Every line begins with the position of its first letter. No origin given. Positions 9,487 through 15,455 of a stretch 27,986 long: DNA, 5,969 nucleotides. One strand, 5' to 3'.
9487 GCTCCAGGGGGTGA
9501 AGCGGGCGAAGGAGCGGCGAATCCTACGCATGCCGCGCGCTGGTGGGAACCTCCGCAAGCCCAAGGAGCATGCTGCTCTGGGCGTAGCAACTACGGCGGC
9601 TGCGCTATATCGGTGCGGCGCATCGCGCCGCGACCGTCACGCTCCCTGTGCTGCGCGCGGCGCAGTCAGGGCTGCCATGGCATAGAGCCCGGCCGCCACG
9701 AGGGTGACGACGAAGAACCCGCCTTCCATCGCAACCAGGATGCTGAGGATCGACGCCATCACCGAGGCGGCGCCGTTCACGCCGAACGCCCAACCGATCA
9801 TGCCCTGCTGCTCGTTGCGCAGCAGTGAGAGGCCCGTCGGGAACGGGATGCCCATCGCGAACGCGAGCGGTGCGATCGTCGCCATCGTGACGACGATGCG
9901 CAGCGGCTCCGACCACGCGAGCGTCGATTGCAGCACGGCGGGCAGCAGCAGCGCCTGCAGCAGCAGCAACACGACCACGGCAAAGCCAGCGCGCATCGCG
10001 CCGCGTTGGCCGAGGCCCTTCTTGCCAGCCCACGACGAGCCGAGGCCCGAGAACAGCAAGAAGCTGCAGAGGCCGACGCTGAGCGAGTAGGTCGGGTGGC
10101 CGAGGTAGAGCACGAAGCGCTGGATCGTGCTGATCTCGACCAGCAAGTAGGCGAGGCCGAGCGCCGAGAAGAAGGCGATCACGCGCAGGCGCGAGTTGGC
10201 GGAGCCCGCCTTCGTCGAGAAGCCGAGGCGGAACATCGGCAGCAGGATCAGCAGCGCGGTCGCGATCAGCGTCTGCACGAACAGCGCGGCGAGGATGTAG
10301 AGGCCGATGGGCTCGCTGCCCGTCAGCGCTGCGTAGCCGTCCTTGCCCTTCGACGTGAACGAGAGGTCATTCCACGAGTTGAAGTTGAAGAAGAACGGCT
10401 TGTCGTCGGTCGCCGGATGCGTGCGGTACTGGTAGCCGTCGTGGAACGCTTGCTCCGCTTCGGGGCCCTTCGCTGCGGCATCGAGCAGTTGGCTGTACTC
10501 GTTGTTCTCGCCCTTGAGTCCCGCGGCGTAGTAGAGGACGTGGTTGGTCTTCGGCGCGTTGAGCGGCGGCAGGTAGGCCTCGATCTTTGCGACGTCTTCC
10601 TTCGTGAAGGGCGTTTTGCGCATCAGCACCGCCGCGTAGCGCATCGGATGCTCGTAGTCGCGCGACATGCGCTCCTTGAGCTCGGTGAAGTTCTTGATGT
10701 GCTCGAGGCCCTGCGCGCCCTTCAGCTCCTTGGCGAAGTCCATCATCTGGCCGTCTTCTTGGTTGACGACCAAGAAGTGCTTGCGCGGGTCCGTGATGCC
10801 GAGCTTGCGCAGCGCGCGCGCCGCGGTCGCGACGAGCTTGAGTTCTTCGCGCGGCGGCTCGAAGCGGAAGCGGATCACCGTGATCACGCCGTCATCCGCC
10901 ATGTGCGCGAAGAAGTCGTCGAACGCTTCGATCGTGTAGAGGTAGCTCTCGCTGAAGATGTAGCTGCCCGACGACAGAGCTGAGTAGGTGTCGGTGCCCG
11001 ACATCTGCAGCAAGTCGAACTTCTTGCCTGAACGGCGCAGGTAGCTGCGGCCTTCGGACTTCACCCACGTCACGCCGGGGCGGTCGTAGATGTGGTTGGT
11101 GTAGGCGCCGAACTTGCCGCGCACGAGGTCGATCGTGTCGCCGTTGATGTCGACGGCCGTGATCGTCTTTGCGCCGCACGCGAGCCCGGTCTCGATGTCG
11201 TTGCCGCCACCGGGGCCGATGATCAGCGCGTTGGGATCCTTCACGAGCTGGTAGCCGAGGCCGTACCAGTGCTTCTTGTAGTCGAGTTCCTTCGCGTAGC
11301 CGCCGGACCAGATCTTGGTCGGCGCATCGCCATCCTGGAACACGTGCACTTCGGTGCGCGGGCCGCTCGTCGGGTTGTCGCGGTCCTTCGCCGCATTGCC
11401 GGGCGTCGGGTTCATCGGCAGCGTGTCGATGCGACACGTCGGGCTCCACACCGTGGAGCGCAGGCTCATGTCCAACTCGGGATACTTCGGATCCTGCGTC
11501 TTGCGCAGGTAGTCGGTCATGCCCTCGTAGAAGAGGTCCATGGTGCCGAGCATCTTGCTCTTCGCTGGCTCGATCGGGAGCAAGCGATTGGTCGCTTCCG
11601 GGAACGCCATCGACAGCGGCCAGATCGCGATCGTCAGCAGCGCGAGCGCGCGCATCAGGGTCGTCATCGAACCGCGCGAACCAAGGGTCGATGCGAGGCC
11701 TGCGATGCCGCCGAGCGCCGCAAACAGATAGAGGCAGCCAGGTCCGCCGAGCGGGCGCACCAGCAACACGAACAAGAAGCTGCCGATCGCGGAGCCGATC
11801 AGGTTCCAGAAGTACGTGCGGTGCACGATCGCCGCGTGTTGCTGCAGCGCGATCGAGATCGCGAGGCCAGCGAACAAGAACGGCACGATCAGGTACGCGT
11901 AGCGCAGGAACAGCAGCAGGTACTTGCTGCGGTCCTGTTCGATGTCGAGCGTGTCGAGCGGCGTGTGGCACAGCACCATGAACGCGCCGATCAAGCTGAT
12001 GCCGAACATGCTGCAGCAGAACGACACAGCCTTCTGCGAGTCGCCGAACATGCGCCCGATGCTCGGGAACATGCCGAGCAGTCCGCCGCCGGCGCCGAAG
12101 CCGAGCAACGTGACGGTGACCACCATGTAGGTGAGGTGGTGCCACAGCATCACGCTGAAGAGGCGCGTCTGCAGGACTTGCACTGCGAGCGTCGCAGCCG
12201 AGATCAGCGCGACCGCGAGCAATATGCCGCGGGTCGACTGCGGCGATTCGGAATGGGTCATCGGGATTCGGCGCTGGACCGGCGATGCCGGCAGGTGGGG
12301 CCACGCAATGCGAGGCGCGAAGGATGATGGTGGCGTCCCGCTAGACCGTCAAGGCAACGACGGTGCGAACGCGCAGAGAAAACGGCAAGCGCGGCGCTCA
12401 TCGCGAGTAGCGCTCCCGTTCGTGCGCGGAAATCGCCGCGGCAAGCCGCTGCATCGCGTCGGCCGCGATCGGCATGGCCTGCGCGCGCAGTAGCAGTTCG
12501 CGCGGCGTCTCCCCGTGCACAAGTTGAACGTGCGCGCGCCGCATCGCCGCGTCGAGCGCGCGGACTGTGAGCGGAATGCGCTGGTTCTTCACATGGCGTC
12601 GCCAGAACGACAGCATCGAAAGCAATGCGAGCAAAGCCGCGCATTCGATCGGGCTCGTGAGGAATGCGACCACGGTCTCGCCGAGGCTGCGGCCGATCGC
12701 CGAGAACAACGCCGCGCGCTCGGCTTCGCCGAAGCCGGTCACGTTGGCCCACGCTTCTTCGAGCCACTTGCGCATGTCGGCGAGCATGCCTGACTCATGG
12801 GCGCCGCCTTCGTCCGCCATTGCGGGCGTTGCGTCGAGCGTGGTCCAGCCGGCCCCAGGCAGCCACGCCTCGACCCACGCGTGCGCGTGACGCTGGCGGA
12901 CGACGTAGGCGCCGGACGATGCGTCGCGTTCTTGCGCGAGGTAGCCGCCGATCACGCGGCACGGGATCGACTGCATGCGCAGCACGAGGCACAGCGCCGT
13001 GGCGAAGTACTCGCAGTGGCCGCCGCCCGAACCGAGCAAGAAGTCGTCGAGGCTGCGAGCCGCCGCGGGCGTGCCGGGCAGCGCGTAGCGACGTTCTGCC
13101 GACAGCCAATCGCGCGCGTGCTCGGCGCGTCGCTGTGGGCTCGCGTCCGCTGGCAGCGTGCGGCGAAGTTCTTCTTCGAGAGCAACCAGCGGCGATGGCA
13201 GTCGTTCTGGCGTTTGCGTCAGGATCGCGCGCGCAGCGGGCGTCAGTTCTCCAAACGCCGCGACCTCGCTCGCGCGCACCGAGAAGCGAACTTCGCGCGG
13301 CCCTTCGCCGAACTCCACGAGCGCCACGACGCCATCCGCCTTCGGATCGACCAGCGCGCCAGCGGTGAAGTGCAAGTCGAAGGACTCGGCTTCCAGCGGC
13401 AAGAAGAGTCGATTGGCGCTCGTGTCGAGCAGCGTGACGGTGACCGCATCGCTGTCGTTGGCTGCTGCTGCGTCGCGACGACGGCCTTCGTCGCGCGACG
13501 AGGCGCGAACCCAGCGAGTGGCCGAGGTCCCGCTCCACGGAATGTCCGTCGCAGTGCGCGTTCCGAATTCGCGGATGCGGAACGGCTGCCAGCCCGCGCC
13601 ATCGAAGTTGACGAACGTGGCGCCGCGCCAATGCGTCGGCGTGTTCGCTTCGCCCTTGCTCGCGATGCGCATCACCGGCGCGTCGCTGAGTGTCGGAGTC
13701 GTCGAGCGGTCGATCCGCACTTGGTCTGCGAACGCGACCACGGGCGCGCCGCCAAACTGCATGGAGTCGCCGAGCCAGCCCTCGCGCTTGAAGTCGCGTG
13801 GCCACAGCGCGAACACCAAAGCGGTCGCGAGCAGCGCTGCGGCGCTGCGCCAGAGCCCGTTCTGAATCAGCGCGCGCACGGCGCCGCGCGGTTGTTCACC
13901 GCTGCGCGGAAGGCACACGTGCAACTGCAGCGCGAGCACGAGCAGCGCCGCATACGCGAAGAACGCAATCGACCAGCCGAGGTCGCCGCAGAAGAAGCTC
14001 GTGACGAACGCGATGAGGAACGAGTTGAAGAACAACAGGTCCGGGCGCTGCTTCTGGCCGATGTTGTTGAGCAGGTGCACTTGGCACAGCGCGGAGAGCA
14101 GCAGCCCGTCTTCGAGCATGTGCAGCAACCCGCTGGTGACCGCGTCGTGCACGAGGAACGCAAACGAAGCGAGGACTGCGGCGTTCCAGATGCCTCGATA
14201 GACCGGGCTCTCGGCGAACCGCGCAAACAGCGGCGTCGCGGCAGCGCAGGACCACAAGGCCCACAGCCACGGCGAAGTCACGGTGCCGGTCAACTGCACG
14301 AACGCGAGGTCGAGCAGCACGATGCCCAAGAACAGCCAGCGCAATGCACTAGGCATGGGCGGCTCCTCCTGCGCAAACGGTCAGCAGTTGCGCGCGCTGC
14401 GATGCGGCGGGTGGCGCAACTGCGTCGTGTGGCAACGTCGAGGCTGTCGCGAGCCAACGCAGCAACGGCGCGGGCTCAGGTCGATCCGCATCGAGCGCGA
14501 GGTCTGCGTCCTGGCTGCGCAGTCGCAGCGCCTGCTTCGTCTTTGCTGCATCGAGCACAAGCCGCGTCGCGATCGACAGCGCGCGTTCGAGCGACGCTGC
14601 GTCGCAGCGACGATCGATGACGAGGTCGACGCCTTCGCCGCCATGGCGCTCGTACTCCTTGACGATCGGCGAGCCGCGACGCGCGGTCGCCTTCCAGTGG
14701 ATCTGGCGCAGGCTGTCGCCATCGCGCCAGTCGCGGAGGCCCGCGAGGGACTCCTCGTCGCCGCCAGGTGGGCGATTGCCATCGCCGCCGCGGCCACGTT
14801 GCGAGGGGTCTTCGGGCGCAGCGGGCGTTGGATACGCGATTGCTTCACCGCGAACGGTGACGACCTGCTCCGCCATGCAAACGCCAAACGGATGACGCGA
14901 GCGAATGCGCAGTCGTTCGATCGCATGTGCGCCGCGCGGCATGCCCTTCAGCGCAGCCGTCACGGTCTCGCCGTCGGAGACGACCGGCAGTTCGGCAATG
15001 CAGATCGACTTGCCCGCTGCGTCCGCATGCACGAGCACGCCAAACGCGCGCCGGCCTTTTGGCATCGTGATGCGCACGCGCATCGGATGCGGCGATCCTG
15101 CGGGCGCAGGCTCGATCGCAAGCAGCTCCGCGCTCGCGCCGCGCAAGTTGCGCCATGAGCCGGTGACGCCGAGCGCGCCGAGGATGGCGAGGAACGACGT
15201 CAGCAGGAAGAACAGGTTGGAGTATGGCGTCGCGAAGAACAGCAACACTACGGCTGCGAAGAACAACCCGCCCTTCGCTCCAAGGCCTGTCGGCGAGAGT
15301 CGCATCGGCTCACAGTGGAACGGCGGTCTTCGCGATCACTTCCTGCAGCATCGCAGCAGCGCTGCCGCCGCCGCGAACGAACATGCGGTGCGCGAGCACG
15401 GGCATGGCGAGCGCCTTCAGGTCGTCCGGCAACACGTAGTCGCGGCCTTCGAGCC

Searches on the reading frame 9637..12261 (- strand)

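Call 38: search_protein_families(library=pfam, proteins=[window:9637-12261:-], max_evalue=0.001)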
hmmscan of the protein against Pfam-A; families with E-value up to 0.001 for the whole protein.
window:9637-12261:- (874 aa): 0 families

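Call 103: search_protein_families(library=ncbifam, proteins=[window:9637-12261:-], max_evalue=0.1)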
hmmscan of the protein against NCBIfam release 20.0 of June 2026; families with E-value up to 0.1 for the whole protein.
window:9637-12261:- (874 aa): 2 families
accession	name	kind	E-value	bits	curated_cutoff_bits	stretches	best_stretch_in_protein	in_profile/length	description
NF002010.0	PRK00811.1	equivalog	0.0011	18.3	260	1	344-460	81-189/287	polyamine aminopropyltransferase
TIGR00417.1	speE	equivalog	0.0097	15.2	249.55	1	344-460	75-182/271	spermidine synthase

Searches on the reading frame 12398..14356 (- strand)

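Call 38: search_protein_families(library=pfam, proteins=[window:12398-14356:-], max_evalue=0.001)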
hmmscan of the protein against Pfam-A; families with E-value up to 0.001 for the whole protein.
window:12398-14356:- (652 aa): 2 families
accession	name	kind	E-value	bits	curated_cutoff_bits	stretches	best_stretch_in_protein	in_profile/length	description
PF01841.26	Transglut_core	-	7.5e-20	71.7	23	1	405-509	12-108/108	Transglutaminase-like superfamily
PF11992.13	TgpA_N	-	5.4e-15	55.7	30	1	28-325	17-298/333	TgpA N-terminal domain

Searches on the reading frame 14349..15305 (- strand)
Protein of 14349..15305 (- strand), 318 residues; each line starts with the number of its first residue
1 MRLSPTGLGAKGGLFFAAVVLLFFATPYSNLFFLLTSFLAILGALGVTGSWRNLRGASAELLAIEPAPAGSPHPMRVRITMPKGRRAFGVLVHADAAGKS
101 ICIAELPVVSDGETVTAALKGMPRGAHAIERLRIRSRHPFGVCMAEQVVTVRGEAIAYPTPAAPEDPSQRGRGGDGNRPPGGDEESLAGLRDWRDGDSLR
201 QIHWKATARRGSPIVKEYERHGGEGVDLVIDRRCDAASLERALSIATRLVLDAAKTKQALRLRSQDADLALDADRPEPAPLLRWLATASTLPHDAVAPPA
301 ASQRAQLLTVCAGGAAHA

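Call 38: search_protein_families(library=pfam, proteins=[window:14349-15305:-], max_evalue=0.001)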
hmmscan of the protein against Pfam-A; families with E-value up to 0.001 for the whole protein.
window:14349-15305:- (318 aa): 1 family
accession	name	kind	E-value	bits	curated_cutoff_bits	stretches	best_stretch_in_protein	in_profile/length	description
PF01882.25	DUF58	-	3.8e-05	23.4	23.4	1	191-231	3-43/216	Protein of unknown function DUF58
